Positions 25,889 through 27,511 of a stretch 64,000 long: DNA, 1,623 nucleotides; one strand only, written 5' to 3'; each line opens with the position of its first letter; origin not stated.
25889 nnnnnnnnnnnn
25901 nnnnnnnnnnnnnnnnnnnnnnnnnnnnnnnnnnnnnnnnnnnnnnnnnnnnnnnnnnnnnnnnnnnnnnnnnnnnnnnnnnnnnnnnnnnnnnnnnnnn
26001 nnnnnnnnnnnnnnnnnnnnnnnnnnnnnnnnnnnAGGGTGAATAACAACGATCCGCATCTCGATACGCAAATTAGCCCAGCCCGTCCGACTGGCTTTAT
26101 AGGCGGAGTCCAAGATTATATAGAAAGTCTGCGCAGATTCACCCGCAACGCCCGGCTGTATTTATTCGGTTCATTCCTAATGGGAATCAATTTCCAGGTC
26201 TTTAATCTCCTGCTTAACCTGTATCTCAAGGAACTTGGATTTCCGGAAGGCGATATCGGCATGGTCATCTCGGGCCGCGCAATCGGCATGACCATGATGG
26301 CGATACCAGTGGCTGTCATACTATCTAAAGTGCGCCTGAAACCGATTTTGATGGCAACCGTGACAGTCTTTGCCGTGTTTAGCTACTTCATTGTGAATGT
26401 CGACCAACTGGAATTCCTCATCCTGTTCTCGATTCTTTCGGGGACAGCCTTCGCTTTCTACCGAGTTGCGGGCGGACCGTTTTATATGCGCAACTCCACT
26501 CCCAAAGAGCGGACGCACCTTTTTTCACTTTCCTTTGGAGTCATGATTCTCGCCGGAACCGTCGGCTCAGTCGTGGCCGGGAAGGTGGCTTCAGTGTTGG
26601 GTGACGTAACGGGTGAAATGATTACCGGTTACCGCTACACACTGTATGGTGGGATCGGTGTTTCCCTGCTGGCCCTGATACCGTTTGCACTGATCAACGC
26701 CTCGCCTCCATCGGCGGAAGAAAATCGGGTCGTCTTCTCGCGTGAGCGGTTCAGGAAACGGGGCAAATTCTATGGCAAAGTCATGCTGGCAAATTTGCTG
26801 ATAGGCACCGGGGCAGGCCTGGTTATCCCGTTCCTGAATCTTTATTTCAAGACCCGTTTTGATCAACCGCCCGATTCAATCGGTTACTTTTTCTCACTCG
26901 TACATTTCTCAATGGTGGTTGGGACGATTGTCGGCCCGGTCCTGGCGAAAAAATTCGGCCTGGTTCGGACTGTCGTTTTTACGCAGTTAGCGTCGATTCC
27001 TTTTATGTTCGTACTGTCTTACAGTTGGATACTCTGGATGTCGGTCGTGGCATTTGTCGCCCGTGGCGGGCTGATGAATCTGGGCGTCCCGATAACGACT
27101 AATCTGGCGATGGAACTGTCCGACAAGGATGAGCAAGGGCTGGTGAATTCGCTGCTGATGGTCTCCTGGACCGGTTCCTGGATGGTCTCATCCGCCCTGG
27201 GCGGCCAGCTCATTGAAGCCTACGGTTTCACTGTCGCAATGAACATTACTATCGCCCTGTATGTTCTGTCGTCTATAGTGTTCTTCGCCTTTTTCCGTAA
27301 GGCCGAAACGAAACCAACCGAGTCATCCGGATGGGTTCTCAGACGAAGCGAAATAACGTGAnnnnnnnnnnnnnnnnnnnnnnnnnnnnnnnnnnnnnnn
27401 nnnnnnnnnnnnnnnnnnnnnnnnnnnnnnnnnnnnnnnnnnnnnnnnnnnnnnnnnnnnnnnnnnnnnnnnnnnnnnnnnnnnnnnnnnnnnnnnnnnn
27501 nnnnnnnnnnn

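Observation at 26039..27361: MFS transporter inserted between trpD and trpC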

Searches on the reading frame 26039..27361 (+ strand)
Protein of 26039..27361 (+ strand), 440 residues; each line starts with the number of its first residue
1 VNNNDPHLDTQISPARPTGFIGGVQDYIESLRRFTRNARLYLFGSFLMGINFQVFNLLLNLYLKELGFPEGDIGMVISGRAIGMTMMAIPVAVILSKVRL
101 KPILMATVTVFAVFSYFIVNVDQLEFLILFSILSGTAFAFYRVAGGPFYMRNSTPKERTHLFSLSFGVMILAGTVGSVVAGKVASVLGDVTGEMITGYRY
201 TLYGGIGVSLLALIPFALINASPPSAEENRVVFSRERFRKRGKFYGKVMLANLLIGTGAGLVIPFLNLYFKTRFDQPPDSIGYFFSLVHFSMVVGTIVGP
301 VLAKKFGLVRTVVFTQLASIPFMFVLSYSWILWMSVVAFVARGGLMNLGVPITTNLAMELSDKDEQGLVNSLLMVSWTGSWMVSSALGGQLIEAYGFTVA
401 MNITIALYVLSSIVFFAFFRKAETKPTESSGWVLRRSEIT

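Call 4: search_protein_families(library=pfam, proteins=[window:26039-27361:+])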
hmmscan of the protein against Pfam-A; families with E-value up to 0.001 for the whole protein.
window:26039-27361:+ (440 aa): 2 families
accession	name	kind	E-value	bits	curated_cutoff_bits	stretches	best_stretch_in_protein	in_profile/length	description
PF07690.21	MFS_1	-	7.1e-35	121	33.4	2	42-230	2-183/347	Major Facilitator Superfamily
PF12832.13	MFS_1_like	-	5.2e-11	42.6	25.2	1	39-183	215-361/373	MFS_1 like family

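Call 5: search_protein_families(library=ncbifam, proteins=[window:26039-27361:+], max_evalue=0.1)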
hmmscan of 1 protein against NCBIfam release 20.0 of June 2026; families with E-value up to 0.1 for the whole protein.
window:26039-27361:+ (440 aa): 10 families
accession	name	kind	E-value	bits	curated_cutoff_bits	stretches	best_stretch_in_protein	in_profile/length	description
NF002962.0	PRK03633.1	equivalog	4.6e-09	35.8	361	1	33-427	3-377/382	MFS transporter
TIGR00880.1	2_A_01_02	superfamily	1.1e-08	35.3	131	2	74-185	1-112/141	multidrug resistance protein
TIGR00900.1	2A0121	subfamily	8.7e-08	31.9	319.6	2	39-188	213-364/364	H+ Antiporter protein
NF008650.1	PRK11646.1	equivalog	3.5e-06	26.3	469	1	239-418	8-183/400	multidrug efflux MFS transporter MdtH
TIGR00895.1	2A0115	subfamily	1.1e-05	24.6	418.55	1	273-411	46-185/398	aromatic acid/H+ symport family MFS transporter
NF002982.0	PRK03699.1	equivalog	2.2e-05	23.7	221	1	251-424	214-388/395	MFS transporter TsgA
NF007472.0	PRK10054.1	equivalog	2.9e-05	23.3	582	2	249-320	13-84/395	efflux MFS transporter YdeE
TIGR00893.1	2A0114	subfamily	6.1e-05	22.1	395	1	64-208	22-159/399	D-galactonate transporter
TIGR00881.1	2A0104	subfamily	0.00029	20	407.75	1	48-223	7-175/379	phosphoglycerate transporter protein PgtP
NF053517.1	HbztTptrPcaK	equivalog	0.022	13.8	770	1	43-141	26-124/437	4-hydroxybenzoate transporter PcaK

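Call 6: find_homologous_proteins(query=window:26039-27358:+, max_evalue=0.00001)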
Query window:26039-27358:+ (440 aa): 592 proteins with E <= 0.00001 among 8000 candidates; the best 120 are listed.
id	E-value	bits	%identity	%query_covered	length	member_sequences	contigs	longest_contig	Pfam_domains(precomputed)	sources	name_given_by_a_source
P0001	1.9e-247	839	100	89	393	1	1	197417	PF12832.14,PF07690.22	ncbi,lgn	-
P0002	5.6e-205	699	75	99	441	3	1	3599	PF12832.14,PF07690.22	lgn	-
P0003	4.5e-204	696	75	96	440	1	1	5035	PF12832.14,PF07690.22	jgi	-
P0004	5.9e-202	689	75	96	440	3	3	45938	PF12832.14,PF07690.22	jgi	-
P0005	5.5e-200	683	72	100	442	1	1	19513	PF07690.22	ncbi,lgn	-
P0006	8.1e-176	603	62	97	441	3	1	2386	PF12832.14,PF07690.22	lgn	-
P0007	3.1e-175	601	64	97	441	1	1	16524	PF07690.22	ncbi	-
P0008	7.1e-175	600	65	94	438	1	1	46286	PF12832.14,PF07690.22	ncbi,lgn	-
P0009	7.3e-175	600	65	94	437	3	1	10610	PF13347.13,PF07690.22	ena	-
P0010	9.6e-171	587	62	95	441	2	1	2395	PF12832.14,PF07690.22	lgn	-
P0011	9.3e-170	583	64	94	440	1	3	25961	PF12832.14,PF07690.22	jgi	jgi:predicted MFS family arabinose efflux permease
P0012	3.8e-169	581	63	95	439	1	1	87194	PF13347.13,PF07690.22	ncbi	ncbi:MAG: MFS transporter [bacterium]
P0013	2.8e-168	579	63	94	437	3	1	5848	PF12832.14,PF07690.22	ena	-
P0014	3.0e-168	578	60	95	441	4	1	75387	PF12832.14,PF07690.22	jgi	-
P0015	3.2e-168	578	63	95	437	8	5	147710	PF07690.22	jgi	-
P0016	8.5e-168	577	61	98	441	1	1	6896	PF12832.14,PF07690.22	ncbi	-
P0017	8.5e-168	577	62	94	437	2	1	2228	PF12832.14,PF07690.22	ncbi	-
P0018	5.3e-167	574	61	99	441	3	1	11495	PF07690.22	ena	-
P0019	6.1e-167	574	61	99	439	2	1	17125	PF12832.14,PF07690.22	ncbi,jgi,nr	ncbi:MAG: hypothetical protein DRP47_02515 [Candidatus Zixiibacteriota bacterium]|nr:MAG: hypothetic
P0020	1.0e-166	573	61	98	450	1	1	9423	PF07690.22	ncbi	-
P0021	2.5e-166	572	62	99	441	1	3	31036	PF12832.14,PF07690.22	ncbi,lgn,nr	ncbi:MAG: MFS transporter [candidate division Zixibacteria bacterium]|nr:MFS transporter [candidate 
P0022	9.0e-166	570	59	100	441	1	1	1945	PF12832.14,PF07690.22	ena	-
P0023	1.3e-165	570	62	94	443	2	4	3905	PF12832.14,PF07690.22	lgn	-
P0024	1.3e-165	570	61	95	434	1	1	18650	PF07690.22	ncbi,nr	ncbi:MAG: MFS transporter [candidate division Zixibacteria bacterium]|nr:MFS transporter [candidate 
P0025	3.1e-165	568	61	95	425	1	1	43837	PF07690.22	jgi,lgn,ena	-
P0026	3.5e-165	568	60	98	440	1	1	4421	PF07690.22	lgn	-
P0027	4.8e-165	568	62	95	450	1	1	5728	PF07690.22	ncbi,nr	ncbi:MAG: MFS transporter [bacterium]|nr:MFS transporter [bacterium]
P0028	7.6e-165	567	62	94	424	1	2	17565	PF12832.14,PF07690.22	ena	-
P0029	8.9e-165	567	61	96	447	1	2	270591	PF12832.14,PF07690.22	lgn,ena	-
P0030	1.2e-164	566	62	94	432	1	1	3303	PF12832.14,PF07690.22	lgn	-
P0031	1.8e-164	566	61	95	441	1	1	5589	PF12832.14,PF07690.22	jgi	jgi:predicted MFS family arabinose efflux permease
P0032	1.8e-164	566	61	95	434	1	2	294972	PF13347.13,PF07690.22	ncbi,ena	-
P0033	2.8e-164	565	62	94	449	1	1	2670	PF13347.13,PF12832.14,PF07690.22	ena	-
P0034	3.6e-164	565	59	100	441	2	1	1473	PF07690.22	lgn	-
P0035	3.7e-164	565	62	95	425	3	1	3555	PF13347.13,PF12832.14,PF07690.22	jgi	-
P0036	8.9e-164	564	63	93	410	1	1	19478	PF12832.14,PF07690.22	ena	-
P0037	1.1e-163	563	63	93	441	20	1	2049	PF07690.22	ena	-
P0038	1.5e-163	563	59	98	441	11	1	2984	PF12832.14,PF07690.22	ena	-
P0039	2.0e-163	563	60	99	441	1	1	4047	PF13347.13,PF07690.22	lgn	-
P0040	2.4e-163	562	60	95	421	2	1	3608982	PF12832.14,PF07690.22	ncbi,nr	ncbi:MAG: MFS transporter [Candidatus Zixiibacteriota bacterium]|nr:MAG: MFS transporter [candidate 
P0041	2.7e-163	562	59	100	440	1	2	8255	PF12832.14,PF07690.22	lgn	-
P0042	3.4e-163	562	62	93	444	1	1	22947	PF12832.14,PF07690.22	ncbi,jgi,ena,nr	ncbi:MAG: MFS transporter [candidate division Zixibacteria bacterium]|nr:MFS transporter [candidate 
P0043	3.9e-163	562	59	99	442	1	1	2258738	PF13347.13,PF12832.14,PF07690.22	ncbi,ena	-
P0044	9.4e-163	560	59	99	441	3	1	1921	PF13347.13,PF07690.22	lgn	-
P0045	1.0e-162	560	60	95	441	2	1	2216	PF12832.14,PF07690.22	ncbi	-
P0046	1.7e-162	559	62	93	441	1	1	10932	PF12832.14,PF07690.22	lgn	-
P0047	1.9e-162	559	59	95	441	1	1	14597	PF13347.13,PF12832.14,PF07690.22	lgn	-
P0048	2.1e-162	559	62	95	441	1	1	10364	PF07690.22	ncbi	-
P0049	3.3e-162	559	59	98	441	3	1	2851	PF07690.22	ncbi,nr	ncbi:MAG TPA: MFS transporter [candidate division Zixibacteria bacterium]|nr:MFS transporter [candid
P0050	3.7e-162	558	59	99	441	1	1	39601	PF12832.14,PF07690.22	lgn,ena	-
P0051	3.8e-162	558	57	100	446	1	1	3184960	PF12832.14,PF07690.22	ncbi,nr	ncbi:MAG: MFS transporter [Candidatus Zixiibacteriota bacterium]|nr:MAG: MFS transporter [candidate 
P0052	4.6e-162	558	60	99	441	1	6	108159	PF12832.14,PF07690.22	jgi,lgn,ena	-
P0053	4.9e-162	558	59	98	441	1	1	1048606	PF13347.13,PF12832.14,PF07690.22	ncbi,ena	-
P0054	6.5e-162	558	60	95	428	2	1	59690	PF12832.14,PF07690.22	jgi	-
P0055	4.6e-161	555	58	100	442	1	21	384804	PF13347.13,PF12832.14,PF07690.22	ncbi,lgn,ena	-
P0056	4.7e-161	555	61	94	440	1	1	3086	PF13347.13,PF07690.22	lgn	-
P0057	4.7e-161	555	58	99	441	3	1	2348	PF12832.14,PF07690.22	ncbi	-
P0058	5.0e-161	555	58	98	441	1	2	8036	PF12832.14,PF07690.22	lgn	-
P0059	5.3e-161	555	60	95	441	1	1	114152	PF07690.22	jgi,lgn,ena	-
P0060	8.8e-161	554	62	93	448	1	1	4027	PF13347.13,PF07690.22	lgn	-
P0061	1.1e-160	554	58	99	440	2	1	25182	PF12832.14,PF07690.22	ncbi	-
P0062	2.1e-160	553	59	96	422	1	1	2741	PF13347.13,PF12832.14,PF07690.22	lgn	-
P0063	2.5e-160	552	58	97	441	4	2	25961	PF12832.14,PF07690.22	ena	-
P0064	2.7e-160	552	61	93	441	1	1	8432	PF13347.13,PF07690.22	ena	-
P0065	6.2e-160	551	59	97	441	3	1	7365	PF07690.22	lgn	-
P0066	7.0e-160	551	61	93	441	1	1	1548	PF07690.22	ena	-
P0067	1.1e-159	550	60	95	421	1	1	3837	PF07690.22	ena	-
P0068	1.2e-159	550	58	100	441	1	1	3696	PF13347.13,PF07690.22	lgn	-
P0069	1.4e-159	550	62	95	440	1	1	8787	PF07690.22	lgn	-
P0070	2.1e-159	549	61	95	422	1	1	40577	PF12832.14,PF07690.22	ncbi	-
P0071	2.5e-159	549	58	97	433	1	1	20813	PF07690.22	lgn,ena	-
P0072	2.7e-159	549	59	95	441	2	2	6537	PF13347.13,PF07690.22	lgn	-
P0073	6.4e-159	548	60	95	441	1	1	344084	PF12832.14,PF07690.22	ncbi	ncbi:MAG: MFS transporter [Candidatus Zixiibacteriota bacterium]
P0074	7.9e-159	547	60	95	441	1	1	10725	PF07690.22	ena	-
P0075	1.0e-158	547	64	89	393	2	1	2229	PF12832.14,PF07690.22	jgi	jgi:predicted MFS family arabinose efflux permease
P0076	1.1e-158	547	61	95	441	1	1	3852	PF07690.22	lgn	-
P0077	1.8e-158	546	60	93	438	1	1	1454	PF07690.22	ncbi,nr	ncbi:MAG: MFS transporter [Candidatus Zixiibacteriota bacterium]|nr:MAG: MFS transporter [candidate 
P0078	1.9e-158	546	59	95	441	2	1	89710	PF13347.13,PF12832.14,PF07690.22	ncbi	-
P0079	3.4e-158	545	57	99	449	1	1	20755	PF12832.14,PF07690.22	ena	-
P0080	6.7e-158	544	59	95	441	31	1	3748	PF07690.22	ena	-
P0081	7.2e-158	544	59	95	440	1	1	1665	PF07690.22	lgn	-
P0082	8.1e-158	544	59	95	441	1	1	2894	PF13347.13,PF12832.14,PF07690.22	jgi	-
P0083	8.4e-158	544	60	94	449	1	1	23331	PF12832.14,PF07690.22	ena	-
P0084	1.2e-157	543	59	97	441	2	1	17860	PF12832.14,PF07690.22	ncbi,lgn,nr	ncbi:MAG: MFS transporter [Calditrichaeota bacterium]|nr:MAG: MFS transporter [Calditrichota bacteri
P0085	1.3e-157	543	58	100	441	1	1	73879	PF12832.14,PF07690.22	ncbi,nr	ncbi:MAG: MFS transporter [candidate division Zixibacteria bacterium]|nr:MFS transporter [candidate 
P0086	3.8e-157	542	59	95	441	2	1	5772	PF07690.22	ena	-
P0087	4.4e-157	542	58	94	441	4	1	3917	PF12832.14,PF07690.22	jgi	jgi:MFS family permease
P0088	4.5e-157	542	57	100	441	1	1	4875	PF13347.13,PF07690.22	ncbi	-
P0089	9.2e-157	541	57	96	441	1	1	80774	PF12832.14,PF07690.22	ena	-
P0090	1.9e-156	539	58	99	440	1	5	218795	PF07690.22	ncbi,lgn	-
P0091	2.3e-156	539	58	95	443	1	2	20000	PF12832.14,PF07690.22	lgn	-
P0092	2.5e-156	539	57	100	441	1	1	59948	PF13347.13,PF07690.22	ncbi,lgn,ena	-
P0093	2.7e-156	539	57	100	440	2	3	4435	PF13347.13,PF12832.14,PF07690.22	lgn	-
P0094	3.3e-156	539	57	96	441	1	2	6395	PF07690.22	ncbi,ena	-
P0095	8.6e-156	537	56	99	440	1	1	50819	PF12832.14,PF07690.22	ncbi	-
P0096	1.0e-155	537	58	98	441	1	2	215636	PF07690.22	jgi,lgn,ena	-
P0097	1.1e-155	537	59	94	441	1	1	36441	PF12832.14,PF07690.22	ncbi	-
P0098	1.2e-155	537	59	95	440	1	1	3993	PF13347.13,PF07690.22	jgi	jgi:predicted MFS family arabinose efflux permease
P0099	1.7e-155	536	59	96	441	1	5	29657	PF07690.22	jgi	jgi:predicted MFS family arabinose efflux permease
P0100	1.8e-155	536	57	99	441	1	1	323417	PF07690.22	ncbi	-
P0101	2.1e-155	536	57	98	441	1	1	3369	PF12832.14,PF07690.22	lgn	-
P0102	2.7e-155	536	58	100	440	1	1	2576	PF07690.22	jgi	jgi:predicted MFS family arabinose efflux permease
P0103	3.4e-155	535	57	99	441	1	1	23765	PF07690.22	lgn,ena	-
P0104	4.6e-155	535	58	95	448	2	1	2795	PF12832.14,PF07690.22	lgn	-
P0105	6.1e-155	535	59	95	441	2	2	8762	PF07690.22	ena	-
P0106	9.9e-155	534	58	95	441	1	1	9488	PF12832.14,PF07690.22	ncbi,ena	-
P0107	1.3e-154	533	57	96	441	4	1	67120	PF07690.22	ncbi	-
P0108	1.4e-154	533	58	95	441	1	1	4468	PF12832.14,PF07690.22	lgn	-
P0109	2.3e-154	533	59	93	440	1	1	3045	PF07690.22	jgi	jgi:predicted MFS family arabinose efflux permease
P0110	3.2e-154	532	57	95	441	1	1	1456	PF12832.14,PF07690.22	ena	-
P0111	3.3e-154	532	55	98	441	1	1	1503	PF07690.22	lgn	-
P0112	4.4e-154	532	59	93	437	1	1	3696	PF12832.14,PF07690.22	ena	-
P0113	8.0e-154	531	55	99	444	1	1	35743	PF12832.14,PF07690.22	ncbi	-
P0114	1.0e-153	531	56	100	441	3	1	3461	PF12832.14,PF07690.22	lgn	-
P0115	1.3e-153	530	58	95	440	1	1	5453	PF07690.22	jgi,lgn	jgi:predicted MFS family arabinose efflux permease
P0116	1.9e-153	530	58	94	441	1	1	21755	PF12832.14,PF07690.22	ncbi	-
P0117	2.3e-153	529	60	91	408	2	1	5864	PF12832.14,PF07690.22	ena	-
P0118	2.5e-153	529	57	96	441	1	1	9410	PF07690.22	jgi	-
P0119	2.6e-153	529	57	94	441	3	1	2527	PF12832.14,PF07690.22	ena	-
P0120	3.6e-153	529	54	99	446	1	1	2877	PF13347.13,PF07690.22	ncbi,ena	-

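Call 7: search_solved_structures(query=window:26039-27358:+, max_evalue=0.01)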
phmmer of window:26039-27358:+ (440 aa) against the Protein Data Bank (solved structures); distinct sequences matched with E-value up to 0.01: 0.

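Call 10: find_related_loci(query=A1, collection=genome_contigs, flank=8000)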
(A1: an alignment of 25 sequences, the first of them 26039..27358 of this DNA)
Query A1 (440 aa) in genome_contigs; peptide patterns used: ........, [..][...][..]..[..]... (x = any residue, [..] = any of these).
532 stretches matched a pattern; 335 encode a relative of the query (tblastn E <= 1e-3); the best 80 are kept; 80 distinct loci.
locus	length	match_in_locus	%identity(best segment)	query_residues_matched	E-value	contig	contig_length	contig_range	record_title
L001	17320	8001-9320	72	1-438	0e+0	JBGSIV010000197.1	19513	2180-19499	MAG: Candidatus Zixiibacteriota bacterium isolate JTS-AC140 k141_747241, whole genome shotgun sequence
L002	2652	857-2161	70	1-434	0e+0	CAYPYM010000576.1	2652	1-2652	MAG TPA_asm: uncultured Ignavibacteriales bacterium isolate binchicken_co151_82 genome assembly, contig: NODE_91467_leng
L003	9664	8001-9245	63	26-440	2e-180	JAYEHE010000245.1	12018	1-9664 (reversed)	MAG: Candidatus Zixiibacteriota bacterium isolate MAG226 MAG226_245, whole genome shotgun sequence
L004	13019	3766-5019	63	21-438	1e-179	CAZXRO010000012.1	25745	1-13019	MAG TPA_asm: uncultured Ignavibacteriales bacterium isolate SRP332253_co2_61 genome assembly, contig: NODE_1751_length_2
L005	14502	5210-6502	64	7-434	1e-177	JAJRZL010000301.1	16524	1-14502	MAG: Candidatus Zixiibacteriota bacterium isolate Dive96_bin4.195 k141_4538342, whole genome shotgun sequence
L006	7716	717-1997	62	13-439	4e-178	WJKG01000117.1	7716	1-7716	MAG: candidate division GN15 bacterium isolate Bin_210 k141_1205426, whole genome shotgun sequence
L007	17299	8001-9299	60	3-438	7e-175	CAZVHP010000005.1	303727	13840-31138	MAG TPA_asm: uncultured Ignavibacteriales bacterium isolate SRP241341_co1_208 genome assembly, contig: NODE_19_length_30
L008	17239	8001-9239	65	20-432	3e-174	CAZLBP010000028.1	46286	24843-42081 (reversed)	MAG TPA_asm: uncultured Ignavibacteriales bacterium isolate SRP141376_co3_222 genome assembly, contig: NODE_1901_length_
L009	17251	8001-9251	61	24-440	5e-174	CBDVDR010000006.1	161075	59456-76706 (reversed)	MAG TPA_asm: uncultured bacterium isolate SRR21487745_metabat2_10 genome assembly, contig: ERZ25073593.7, whole genome s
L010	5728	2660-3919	62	19-438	1e-176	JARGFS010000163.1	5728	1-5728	MAG: bacterium isolate C14-12 NODE_163_length_5728_cov_4.015749, whole genome shotgun sequence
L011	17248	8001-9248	63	22-437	2e-173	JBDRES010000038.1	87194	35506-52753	MAG: bacterium isolate MEGAHIT-group-1.326 k141_12674491, whole genome shotgun sequence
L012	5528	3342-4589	64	23-438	2e-176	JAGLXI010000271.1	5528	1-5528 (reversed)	MAG: Candidatus Zixiibacteriota bacterium isolate RS_12_5 ZL285.bin.5.fa_271, whole genome shotgun sequence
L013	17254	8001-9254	63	23-440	1e-173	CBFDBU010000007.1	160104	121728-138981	MAG TPA_asm: uncultured bacterium isolate SRR26215678_binner123_Refined_106 genome assembly, contig: ERZ25073496.26, who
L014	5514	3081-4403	59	6-438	5e-176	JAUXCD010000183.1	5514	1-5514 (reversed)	MAG: Candidatus Zixiibacteriota bacterium isolate CSMAG_2816 CSMAG_2816_k117_3013492_length_5514_cov_110.0969, whole gen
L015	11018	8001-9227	62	24-432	9e-171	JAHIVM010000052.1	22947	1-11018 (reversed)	MAG: Candidatus Zixiibacteriota bacterium isolate MM_PC_MetaG.mb.8 MM_PC_MetaG.mb.8_k141_224435, whole genome shotgun se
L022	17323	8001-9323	59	4-440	7e-166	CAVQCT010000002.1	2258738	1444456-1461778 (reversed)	MAG: uncultured candidate division Zixibacteria bacterium isolate MFD02416.bin.1.319 genome assembly, contig: contig_146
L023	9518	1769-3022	60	23-440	2e-165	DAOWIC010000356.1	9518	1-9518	MAG TPA_asm: Calditrichota bacterium isolate CSMAG_2033 CSMAG_2033_k141_2752335_length_9518_cov_12.0000, whole genome sh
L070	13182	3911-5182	47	2-425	2e-128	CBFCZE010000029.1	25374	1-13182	MAG TPA_asm: uncultured bacterium isolate SRR26215683_binner13_Refined_79 genome assembly, contig: ERZ25073488.495, whol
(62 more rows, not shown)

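Call 16: search_protein_representatives(alignment_id=A1)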
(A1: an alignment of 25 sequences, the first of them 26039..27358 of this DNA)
Query: 25 sequences, 441 profile positions. Proteins with E-value up to 0.001 (for the whole library): 4182; up to 1e-10: 2053; up to 1e-30: 594. The best 150 are listed.
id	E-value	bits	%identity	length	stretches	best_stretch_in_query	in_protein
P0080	6.3e-206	700.8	-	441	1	1-439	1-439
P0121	7.9e-152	522.5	-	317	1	125-438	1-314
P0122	8.7e-130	449.8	-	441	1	13-439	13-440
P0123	1.3e-124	432.8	-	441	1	12-427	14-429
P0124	9.1e-124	430.0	-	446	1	7-424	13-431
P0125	4.1e-120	417.9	-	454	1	18-426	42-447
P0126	4.1e-118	411.3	-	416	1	25-425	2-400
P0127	1.7e-115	402.7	-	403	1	25-422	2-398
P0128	5.0e-114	397.9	-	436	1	23-427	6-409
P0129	1.8e-110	386.2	-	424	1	22-423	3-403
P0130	2.7e-110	385.6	-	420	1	20-427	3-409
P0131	1.1e-109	383.6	-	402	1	35-432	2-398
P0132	2.4e-107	375.9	-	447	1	24-427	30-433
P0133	1.0e-106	373.8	-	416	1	19-429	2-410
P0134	1.9e-106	372.9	-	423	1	23-426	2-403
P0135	1.2e-103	363.7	-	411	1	18-425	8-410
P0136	2.8e-103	362.4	-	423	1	34-425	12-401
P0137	9.1e-103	360.8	-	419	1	21-429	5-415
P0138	7.4e-102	357.8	-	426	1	22-430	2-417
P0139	6.7e-101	354.6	-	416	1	31-423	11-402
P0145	5.0e-96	338.6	-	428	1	32-436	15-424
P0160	7.0e-84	298.5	-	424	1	25-432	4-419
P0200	1.5e-70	254.6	-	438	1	22-413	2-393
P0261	5.5e-61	223.1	-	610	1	19-431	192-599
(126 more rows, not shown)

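Call 18: find_encoding_contigs(protein=P0125, flank=8000, max_places=3)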
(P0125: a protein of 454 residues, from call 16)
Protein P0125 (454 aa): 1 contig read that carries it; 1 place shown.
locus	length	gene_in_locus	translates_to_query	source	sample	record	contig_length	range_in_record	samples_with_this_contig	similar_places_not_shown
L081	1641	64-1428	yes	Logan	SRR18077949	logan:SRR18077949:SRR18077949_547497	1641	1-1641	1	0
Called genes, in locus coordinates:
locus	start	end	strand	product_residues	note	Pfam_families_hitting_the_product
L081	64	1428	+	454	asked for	PF12832:MFS_1_like, PF07690:MFS_1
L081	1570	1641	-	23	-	?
